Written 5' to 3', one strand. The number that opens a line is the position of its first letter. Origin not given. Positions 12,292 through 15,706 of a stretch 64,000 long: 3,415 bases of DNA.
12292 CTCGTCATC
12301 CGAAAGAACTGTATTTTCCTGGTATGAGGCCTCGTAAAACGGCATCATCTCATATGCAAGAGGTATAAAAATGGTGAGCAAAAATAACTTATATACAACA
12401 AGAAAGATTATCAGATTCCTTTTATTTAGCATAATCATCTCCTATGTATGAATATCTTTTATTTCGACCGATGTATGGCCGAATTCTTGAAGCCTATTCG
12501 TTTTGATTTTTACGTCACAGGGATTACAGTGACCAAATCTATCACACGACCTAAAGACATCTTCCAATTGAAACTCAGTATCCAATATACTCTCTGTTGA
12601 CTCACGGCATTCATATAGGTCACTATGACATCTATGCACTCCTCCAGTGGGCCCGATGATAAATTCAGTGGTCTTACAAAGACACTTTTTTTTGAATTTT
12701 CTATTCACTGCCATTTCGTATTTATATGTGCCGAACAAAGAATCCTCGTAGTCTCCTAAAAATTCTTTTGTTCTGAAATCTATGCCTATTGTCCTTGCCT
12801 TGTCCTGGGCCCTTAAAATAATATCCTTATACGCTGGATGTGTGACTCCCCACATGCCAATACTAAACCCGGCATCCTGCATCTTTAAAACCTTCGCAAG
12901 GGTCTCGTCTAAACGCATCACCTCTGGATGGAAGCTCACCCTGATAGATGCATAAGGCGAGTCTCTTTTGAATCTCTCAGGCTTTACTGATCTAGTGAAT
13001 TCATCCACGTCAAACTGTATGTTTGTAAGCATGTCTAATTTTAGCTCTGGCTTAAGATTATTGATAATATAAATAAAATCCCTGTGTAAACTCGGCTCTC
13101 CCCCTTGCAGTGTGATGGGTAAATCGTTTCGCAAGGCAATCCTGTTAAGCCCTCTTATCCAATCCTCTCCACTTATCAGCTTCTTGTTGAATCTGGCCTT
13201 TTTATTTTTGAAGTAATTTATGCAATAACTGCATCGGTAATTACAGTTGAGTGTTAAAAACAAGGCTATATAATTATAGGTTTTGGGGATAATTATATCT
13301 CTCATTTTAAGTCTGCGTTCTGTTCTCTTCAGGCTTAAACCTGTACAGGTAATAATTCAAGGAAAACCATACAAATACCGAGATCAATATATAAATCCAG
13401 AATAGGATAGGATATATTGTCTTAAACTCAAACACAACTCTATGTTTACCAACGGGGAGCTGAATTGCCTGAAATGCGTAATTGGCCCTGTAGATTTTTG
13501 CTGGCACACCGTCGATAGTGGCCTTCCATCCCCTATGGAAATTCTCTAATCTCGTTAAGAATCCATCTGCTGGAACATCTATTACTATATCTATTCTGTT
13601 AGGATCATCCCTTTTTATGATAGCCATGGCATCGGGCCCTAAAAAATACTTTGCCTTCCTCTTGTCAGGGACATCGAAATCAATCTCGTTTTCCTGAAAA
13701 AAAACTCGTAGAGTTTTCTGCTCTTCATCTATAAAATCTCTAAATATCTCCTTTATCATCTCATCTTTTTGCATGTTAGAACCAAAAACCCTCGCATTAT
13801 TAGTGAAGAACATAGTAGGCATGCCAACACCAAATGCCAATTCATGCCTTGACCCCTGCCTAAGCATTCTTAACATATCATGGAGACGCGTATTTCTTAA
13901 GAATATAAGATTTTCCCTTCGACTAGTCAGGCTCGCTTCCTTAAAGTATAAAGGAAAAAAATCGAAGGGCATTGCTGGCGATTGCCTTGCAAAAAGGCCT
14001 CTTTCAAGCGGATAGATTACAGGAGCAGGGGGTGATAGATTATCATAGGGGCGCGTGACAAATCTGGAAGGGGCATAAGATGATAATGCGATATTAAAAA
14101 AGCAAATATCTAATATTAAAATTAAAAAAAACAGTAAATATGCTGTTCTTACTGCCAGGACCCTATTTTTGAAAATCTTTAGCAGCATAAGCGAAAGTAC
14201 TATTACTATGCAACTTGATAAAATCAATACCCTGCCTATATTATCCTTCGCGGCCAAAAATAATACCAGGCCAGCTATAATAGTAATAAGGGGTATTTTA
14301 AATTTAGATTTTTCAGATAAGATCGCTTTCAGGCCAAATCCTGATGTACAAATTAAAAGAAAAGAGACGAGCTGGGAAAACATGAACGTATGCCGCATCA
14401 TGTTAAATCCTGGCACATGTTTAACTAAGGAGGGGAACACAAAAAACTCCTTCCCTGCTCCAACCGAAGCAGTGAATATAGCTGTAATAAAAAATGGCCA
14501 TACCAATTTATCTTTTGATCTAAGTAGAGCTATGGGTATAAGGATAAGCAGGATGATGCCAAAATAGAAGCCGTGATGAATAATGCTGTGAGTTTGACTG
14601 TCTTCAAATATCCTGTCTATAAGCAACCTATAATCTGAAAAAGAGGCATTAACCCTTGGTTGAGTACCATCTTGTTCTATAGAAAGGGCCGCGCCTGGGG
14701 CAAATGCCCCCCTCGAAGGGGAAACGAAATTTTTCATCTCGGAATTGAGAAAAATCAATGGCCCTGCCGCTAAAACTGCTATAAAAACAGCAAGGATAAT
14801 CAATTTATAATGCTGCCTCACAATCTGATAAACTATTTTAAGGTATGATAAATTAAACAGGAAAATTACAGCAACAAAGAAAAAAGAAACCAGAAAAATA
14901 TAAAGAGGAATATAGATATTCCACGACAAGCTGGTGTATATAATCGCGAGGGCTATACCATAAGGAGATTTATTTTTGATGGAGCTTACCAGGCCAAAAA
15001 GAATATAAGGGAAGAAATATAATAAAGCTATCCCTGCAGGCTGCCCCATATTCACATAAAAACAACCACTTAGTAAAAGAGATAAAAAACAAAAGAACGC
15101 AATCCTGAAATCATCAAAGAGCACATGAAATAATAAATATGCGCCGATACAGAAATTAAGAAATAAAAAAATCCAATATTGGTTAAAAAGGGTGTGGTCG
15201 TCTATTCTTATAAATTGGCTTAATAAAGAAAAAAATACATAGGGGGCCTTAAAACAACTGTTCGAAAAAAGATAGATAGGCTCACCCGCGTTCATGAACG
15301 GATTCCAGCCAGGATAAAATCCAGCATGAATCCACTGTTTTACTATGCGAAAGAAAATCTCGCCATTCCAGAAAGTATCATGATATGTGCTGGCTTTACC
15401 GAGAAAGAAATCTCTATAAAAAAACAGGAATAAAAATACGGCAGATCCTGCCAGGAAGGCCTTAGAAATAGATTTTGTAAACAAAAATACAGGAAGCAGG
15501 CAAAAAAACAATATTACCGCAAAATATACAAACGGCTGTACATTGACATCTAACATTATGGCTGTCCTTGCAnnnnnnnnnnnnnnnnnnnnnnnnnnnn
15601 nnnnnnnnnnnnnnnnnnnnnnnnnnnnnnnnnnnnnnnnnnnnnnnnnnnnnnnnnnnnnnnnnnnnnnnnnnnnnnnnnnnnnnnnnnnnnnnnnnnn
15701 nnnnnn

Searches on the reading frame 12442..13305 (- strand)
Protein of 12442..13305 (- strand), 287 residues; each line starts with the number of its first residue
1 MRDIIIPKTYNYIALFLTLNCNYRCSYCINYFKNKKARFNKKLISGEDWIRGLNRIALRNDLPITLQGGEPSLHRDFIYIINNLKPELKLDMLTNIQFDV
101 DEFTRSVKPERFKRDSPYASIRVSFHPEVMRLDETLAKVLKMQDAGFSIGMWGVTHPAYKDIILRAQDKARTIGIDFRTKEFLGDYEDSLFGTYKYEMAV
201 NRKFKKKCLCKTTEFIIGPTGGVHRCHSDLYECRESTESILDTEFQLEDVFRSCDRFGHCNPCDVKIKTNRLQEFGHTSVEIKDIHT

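Call 7: search_protein_families(library=pfam, proteins=[window:12442-13305:-])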
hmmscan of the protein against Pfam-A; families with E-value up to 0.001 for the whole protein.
window:12442-13305:- (287 aa): 1 family
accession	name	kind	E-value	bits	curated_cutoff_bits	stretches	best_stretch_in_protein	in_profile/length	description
PF04055.27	Radical_SAM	-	3.6e-09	37.4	29.5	1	17-88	3-73/166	Radical SAM superfamily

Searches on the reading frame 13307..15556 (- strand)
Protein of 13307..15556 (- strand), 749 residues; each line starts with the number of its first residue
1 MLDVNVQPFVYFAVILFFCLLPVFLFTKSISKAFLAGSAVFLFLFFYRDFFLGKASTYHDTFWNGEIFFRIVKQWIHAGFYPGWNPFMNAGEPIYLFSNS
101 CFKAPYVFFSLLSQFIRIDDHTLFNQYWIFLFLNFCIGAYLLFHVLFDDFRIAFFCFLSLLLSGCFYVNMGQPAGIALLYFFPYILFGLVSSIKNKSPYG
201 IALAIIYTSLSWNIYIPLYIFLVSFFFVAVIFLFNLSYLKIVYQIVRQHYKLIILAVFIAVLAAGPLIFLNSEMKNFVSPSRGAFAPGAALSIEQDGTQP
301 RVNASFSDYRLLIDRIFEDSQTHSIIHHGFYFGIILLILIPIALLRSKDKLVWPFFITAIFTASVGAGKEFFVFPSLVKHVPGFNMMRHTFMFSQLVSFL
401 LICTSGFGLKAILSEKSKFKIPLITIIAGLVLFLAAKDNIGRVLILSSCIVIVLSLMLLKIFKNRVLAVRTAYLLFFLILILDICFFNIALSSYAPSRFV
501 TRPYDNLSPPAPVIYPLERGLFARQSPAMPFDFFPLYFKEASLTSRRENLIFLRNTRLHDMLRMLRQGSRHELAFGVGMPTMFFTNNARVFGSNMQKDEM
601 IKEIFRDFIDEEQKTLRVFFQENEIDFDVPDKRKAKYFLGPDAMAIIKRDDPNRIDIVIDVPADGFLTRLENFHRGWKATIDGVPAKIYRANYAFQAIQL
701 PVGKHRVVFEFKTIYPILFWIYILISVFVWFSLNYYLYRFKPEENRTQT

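Call 7: search_protein_families(library=pfam, proteins=[window:13307-15556:-])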
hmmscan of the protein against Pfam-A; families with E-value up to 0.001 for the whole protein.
window:13307-15556:- (749 aa): 1 family
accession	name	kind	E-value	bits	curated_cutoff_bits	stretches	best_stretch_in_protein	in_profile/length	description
PF09586.16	YfhO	-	4.6e-06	25.7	28.5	1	675-715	787-827/835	Bacterial membrane protein YfhO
